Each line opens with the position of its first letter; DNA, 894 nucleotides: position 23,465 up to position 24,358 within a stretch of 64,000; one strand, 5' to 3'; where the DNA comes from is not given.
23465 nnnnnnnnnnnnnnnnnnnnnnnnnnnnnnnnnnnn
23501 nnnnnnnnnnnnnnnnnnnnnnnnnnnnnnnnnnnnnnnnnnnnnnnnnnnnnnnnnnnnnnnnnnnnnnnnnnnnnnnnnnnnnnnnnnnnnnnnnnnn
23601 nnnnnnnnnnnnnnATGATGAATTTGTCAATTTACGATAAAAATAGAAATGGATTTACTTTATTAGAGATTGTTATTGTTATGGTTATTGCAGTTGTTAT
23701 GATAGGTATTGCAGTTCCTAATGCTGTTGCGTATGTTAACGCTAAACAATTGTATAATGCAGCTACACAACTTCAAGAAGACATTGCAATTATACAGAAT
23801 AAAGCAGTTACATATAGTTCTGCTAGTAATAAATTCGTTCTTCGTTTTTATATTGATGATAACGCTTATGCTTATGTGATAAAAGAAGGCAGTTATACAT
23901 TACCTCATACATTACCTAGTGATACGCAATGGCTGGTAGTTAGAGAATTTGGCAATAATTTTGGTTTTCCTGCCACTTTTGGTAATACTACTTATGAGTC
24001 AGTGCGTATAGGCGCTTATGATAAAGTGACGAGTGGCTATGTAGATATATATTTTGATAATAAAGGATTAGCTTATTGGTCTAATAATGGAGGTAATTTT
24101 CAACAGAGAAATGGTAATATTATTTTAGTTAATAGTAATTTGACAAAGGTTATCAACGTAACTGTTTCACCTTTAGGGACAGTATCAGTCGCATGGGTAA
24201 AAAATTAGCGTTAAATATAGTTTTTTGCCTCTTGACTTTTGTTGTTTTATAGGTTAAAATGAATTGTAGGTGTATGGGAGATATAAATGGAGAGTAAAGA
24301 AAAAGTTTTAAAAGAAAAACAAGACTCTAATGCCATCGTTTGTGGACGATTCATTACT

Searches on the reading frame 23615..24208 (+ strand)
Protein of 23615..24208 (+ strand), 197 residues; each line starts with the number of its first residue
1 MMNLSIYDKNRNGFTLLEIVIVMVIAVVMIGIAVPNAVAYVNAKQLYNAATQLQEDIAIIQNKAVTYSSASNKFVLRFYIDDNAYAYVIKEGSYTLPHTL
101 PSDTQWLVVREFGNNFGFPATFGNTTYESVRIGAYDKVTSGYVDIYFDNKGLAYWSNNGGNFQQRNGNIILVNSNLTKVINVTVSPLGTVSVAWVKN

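Call 18: search_protein_families(library=pfam, proteins=[window:23615-24208:+])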
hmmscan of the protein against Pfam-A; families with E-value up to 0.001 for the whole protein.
window:23615-24208:+ (197 aa): 1 family
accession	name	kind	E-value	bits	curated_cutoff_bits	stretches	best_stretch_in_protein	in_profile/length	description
PF07963.17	N_methyl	-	3.7e-07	29.9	21.2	1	9-33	2-26/27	Prokaryotic N-terminal methylation motif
